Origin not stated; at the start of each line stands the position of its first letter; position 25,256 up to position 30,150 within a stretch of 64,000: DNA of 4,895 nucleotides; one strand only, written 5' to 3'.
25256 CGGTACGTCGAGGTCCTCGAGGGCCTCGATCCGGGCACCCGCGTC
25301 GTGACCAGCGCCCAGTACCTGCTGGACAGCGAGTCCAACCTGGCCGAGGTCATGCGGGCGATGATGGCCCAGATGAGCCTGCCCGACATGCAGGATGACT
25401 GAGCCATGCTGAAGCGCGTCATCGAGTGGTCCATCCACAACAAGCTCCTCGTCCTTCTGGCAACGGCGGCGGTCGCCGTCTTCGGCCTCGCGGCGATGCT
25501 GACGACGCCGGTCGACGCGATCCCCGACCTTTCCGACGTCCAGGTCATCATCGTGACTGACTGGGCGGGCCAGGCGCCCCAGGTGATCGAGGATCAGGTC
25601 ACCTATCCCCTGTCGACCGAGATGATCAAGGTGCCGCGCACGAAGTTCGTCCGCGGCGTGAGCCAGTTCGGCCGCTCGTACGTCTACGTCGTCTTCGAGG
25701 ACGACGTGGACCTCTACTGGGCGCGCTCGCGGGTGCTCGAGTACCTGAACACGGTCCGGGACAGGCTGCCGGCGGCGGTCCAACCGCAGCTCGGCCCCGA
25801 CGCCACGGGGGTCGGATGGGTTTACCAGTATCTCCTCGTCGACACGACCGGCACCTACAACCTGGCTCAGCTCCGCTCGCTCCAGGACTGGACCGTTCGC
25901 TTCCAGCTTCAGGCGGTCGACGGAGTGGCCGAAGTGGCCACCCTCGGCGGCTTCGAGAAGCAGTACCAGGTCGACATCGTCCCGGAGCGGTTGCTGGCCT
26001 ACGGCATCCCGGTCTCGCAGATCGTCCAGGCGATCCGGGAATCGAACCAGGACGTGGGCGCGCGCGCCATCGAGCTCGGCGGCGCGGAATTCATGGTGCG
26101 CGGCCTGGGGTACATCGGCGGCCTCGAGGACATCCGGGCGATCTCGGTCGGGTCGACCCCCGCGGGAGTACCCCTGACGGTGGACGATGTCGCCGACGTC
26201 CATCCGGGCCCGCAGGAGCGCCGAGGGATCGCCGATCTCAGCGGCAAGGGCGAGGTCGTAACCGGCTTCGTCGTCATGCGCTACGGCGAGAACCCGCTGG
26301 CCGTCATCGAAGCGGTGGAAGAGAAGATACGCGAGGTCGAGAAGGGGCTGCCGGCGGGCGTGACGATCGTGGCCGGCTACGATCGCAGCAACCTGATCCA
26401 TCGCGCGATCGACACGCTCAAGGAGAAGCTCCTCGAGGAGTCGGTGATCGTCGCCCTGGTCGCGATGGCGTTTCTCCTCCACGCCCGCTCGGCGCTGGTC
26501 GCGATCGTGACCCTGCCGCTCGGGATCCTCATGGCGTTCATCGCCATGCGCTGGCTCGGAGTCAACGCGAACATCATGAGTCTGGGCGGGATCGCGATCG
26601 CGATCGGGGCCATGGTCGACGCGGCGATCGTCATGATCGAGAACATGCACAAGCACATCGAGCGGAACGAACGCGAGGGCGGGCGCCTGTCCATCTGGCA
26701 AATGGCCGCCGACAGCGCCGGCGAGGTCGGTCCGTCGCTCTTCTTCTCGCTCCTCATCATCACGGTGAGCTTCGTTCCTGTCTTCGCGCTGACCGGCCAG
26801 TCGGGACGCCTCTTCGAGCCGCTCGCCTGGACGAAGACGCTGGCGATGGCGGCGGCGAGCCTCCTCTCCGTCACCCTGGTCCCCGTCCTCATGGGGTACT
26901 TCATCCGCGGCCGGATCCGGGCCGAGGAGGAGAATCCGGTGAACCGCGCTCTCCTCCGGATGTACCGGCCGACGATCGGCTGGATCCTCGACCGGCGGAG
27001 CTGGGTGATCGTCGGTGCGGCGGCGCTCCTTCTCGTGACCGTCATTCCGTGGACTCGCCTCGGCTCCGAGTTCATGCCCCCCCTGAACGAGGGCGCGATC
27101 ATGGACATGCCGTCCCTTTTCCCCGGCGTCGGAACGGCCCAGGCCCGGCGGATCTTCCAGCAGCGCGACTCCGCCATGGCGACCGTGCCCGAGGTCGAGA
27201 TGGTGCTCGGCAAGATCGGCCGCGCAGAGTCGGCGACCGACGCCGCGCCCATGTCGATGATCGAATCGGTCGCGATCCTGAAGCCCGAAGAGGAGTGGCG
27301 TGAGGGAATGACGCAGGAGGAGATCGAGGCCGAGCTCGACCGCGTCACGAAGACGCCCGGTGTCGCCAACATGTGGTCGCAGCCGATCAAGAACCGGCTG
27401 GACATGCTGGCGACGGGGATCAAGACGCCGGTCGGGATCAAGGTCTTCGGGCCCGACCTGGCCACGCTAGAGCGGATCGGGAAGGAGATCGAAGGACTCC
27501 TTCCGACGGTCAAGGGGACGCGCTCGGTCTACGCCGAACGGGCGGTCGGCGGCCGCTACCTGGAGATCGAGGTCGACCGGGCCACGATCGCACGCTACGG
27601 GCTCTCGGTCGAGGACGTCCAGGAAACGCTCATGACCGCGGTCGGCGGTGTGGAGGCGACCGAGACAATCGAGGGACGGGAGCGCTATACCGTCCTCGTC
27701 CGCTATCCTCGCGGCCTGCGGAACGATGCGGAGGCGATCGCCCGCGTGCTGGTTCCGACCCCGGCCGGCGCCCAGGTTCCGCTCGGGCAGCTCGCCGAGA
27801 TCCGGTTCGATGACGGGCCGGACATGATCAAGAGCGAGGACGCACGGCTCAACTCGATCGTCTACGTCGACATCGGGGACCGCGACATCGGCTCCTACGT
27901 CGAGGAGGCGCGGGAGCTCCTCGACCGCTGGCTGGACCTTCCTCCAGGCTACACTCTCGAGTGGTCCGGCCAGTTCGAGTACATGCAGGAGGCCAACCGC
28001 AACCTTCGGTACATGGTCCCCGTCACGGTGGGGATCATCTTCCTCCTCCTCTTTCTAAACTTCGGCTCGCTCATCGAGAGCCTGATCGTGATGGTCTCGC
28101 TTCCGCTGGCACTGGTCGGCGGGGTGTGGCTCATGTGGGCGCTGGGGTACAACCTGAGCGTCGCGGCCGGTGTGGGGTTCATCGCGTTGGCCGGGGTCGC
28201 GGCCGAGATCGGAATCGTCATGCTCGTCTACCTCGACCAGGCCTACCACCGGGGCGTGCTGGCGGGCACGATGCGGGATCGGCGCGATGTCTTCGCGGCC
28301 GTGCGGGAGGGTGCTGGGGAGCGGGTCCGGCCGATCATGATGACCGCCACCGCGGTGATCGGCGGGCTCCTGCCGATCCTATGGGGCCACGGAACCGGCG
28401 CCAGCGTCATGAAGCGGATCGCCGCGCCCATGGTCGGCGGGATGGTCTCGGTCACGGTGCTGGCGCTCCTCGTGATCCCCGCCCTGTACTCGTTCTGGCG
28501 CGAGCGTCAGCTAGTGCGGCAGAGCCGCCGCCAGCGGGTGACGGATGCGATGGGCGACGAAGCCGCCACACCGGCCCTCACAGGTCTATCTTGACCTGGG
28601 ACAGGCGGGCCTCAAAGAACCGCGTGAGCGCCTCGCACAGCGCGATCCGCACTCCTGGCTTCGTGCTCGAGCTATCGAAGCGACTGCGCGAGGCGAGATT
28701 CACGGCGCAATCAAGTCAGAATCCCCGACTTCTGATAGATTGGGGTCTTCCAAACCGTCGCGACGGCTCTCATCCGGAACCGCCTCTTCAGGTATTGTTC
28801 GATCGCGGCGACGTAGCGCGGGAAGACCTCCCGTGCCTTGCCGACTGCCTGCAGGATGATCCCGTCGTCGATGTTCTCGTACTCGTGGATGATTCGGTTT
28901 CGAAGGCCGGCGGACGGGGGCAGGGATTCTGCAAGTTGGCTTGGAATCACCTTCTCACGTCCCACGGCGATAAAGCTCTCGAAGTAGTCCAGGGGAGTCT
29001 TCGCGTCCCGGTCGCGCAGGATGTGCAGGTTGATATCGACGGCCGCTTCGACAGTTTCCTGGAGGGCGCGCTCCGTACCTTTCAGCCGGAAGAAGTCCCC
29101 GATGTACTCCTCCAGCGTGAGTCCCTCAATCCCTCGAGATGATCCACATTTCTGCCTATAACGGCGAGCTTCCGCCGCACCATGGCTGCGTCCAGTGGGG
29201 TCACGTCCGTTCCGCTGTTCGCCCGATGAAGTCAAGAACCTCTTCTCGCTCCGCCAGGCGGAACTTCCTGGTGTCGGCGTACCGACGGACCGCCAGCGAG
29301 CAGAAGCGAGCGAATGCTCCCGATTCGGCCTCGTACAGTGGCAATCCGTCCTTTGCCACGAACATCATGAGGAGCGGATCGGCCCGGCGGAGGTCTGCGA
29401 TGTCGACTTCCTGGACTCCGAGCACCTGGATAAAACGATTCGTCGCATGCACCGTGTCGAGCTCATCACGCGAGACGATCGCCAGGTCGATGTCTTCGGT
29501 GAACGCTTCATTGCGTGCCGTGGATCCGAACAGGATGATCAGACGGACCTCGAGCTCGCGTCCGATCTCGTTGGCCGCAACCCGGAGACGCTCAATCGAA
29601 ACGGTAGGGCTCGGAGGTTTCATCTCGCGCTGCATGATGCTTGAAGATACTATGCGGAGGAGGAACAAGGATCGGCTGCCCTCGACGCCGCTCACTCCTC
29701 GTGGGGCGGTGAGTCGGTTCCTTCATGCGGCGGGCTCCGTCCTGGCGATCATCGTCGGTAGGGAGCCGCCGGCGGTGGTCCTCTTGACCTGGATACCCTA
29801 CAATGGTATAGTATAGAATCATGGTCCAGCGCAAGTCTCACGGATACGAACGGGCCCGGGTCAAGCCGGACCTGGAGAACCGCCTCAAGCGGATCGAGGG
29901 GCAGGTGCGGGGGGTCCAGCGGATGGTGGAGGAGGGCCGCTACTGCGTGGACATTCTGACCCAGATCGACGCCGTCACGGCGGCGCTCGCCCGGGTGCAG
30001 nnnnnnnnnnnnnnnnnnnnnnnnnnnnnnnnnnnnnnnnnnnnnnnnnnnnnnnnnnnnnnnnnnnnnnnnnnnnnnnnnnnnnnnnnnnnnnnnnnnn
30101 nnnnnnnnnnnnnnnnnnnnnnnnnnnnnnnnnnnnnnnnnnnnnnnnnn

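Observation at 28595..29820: MntA/HepT toxin-antitoxin cassette inserted between cusCBA and csoR-copA, with hepT apparently frameshifted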

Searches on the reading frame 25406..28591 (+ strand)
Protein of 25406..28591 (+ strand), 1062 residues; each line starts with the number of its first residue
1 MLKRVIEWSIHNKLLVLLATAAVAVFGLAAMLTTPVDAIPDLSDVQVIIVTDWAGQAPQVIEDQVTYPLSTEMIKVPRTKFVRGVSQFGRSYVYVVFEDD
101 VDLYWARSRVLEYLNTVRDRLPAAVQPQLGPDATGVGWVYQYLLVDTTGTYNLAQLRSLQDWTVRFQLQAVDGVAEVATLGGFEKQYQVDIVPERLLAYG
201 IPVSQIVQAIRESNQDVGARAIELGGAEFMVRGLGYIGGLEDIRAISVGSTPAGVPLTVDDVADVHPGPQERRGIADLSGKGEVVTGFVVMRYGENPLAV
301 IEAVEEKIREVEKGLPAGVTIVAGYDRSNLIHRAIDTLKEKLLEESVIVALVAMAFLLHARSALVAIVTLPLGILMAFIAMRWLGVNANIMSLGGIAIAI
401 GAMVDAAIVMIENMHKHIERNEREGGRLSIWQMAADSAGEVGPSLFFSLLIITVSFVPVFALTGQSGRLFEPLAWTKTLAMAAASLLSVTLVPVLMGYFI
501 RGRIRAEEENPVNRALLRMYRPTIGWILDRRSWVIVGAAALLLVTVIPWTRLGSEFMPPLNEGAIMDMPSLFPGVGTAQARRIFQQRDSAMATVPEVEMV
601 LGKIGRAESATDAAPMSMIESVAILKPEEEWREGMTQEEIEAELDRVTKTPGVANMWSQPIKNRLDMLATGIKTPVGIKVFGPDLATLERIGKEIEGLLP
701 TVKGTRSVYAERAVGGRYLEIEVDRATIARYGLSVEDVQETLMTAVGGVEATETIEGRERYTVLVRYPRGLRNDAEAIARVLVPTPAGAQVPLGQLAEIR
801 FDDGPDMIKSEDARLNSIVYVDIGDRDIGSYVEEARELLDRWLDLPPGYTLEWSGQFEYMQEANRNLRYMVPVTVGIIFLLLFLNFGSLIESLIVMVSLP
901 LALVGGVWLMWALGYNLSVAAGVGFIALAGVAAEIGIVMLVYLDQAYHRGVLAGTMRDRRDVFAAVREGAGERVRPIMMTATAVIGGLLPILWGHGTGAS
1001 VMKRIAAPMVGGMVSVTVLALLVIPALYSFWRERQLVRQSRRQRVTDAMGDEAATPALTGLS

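Call 17: find_related_loci(query=window:25406-28591:+, collection=genome_contigs, flank=7000)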
Query window:25406-28591:+ (1062 aa) in genome_contigs; peptide patterns used: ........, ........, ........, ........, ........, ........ (x = any residue, [..] = any of these).
600 stretches matched a pattern (row limit reached: there are more); 591 encode a relative of the query (tblastn E <= 1e-3); the best 80 are kept; 80 distinct loci.
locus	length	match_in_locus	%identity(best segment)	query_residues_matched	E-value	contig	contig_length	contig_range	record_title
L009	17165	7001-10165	83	1-1055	0e+0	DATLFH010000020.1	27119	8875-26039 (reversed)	MAG TPA_asm: Gemmatimonadota bacterium isolate SMAG_U14397 k141_1333938, whole genome shotgun sequence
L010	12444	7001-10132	70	1-1036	0e+0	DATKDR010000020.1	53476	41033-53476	MAG TPA_asm: Longimicrobiales bacterium isolate SMAG_U14478 k141_18395, whole genome shotgun sequence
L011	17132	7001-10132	71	1-1036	0e+0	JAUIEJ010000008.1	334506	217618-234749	MAG: Gemmatimonadota bacterium isolate 8_bin.26 NODE_66_length_334506_cov_2.765802, whole genome shotgun sequence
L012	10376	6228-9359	71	1-1036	0e+0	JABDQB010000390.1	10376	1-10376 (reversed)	MAG: Gemmatimonadetes bacterium isolate Site_B29 k127_2127536, whole genome shotgun sequence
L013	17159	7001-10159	68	1-1056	0e+0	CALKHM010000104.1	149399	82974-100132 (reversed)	MAG TPA_asm: uncultured Microbacterium sp. isolate SRR3997477_bin.99_CONCOCT_v1.1_MAG genome assembly, contig: ERZ778017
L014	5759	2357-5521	70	1-1047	0e+0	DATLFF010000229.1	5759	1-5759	MAG TPA_asm: Gemmatimonadota bacterium isolate SMAG_U14395 k141_1710182, whole genome shotgun sequence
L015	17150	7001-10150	69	1-1042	0e+0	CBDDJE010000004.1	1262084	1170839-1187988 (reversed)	MAG: Longimicrobiales bacterium isolate 6353df98-31e2-49de-988c-97e44199e14f genome assembly, contig: contig_4, whole ge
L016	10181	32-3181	68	1-1050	0e+0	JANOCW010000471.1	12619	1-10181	MAG: Gemmatimonadaceae bacterium isolate VAR_17_metabat_270 VAR_17_k141_3881160, whole genome shotgun sequence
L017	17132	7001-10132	70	1-1036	0e+0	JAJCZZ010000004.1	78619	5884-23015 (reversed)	MAG: Gemmatimonadota bacterium isolate OFTM400 OFTM400_3, whole genome shotgun sequence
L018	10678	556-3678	69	1-1033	0e+0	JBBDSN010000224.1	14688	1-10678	MAG: Gemmatimonadota bacterium isolate LejiaC_68_65 Lejia_C_9467_length_14688_cov_40, whole genome shotgun sequence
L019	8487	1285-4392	65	1-1036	0e+0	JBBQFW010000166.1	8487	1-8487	MAG: Gemmatimonadales bacterium isolate Co_metawrap_998 Cmw_998_k141_8032902_length_8487_cov_23.0830, whole genome shotg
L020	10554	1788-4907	66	1-1040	0e+0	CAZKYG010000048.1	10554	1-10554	MAG TPA_asm: uncultured Gemmatimonas sp. isolate binchicken_co84_382 genome assembly, contig: k141_1574905, whole genome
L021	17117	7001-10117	64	1-1034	0e+0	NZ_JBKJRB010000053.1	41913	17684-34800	MAG: Gemmatimonas sp. isolate ant_bin.519 k117_2792660, whole genome shotgun sequence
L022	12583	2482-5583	62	1-1039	0e+0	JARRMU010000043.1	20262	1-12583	MAG: Gemmatimonadales bacterium isolate Spart_106_MAG scaffold_162, whole genome shotgun sequence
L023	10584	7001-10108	63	1-1038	0e+0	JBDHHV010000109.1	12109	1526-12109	MAG: Gemmatimonadota bacterium isolate M8-62_Bin_309 M8-62_Bin_309_scaffold_23099, whole genome shotgun sequence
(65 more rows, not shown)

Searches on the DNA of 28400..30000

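Call 54: search_rna_families(source=window, start=28400, end=30000, threshold=evalue, max_evalue=1)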
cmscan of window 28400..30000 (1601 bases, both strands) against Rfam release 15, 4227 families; matches with E-value up to 1: 1.
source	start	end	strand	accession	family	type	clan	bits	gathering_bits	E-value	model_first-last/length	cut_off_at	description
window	29074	29128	-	RF03380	mir-9441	Gene; miRNA;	-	20.3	91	0.6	1-68/68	no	mir-9441 microRNA precursor family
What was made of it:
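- There is no meaningful Rfam match (call 54). There is no Rfam element (call 54).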

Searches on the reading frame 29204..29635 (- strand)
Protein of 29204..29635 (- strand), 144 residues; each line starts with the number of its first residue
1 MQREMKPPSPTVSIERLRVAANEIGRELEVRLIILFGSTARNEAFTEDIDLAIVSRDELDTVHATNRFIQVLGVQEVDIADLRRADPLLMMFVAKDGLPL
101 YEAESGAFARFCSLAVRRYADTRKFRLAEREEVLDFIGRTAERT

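Call 3: search_protein_families(library=pfam, proteins=[window:29204-29635:-], max_evalue=0.1)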
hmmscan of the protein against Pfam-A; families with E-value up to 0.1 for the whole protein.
seq(144 aa): 3 families
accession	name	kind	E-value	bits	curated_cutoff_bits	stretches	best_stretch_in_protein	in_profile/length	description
PF18765.7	Polbeta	-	8.1e-11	42.4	26.9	1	27-103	10-90/93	Polymerase beta, Nucleotidyltransferase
PF01909.29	NTP_transf_2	-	4.3e-06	27.5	21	1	23-78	7-70/93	Nucleotidyltransferase domain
PF03445.19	DUF294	-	0.086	13.2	21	0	18-63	37-83/138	Putative nucleotidyltransferase DUF294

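Call 30: search_solved_structures(query=window:29204-29635:-, max_evalue=0.01, show_alignments=2)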
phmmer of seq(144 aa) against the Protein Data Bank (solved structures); distinct sequences matched with E-value up to 0.01: 3.
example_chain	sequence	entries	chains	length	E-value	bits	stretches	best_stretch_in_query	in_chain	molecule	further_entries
7ae2_B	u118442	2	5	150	2.3e-05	27.4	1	29-139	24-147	MNT ANTITOXIN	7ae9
5yep_A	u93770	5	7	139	9.8e-05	25.4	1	29-134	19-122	Toxin-antitoxin system antidote Mnt family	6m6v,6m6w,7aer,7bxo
6m6u_A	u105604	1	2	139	0.0012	21.9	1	29-134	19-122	Toxin-antitoxin system antitoxin MntA family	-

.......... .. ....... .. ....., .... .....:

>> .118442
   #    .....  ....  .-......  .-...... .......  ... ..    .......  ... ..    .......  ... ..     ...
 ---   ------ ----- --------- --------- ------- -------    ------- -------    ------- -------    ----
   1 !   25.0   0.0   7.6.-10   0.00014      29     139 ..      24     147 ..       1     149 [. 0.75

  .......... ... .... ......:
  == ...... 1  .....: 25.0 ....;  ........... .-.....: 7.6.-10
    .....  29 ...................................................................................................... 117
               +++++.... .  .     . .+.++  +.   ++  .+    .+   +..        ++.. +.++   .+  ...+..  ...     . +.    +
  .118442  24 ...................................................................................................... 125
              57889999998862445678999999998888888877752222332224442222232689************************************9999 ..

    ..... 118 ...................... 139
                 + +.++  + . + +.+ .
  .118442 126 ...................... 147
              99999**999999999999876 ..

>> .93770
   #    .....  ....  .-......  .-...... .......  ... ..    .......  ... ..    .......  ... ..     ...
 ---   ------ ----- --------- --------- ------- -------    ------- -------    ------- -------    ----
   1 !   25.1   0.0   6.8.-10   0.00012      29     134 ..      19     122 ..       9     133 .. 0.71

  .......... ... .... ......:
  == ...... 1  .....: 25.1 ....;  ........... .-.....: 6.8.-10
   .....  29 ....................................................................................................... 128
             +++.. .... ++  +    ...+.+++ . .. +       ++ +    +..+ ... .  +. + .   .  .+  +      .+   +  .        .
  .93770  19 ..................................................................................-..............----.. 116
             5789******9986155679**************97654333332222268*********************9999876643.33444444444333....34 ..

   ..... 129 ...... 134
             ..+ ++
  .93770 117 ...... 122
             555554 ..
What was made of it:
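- Closest known: Aphanizomenon flos-aquae HEPN/MNT toxin-antitoxin pair. Same: MntA matches the MNT antitoxin (E 2.3e-5, call 30).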

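Call 46: search_protein_families(library=ncbifam, proteins=[window:29204-29635:-], max_evalue=0.01)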
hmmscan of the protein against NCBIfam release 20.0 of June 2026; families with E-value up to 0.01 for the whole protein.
seq(144 aa): 2 families
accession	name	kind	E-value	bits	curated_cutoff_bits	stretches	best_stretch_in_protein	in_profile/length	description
NF047752.1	MntA_antitoxin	equivalog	4.1e-18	65.2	60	1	26-126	3-106/106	type VII toxin-antitoxin system MntA family adenylyltransferase antitoxin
NF051895.1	anti_phage_HalB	equivalog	0.00024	20.8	190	1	33-111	2-79/211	anti-phage Hailong system nucleotidyltransferase HalB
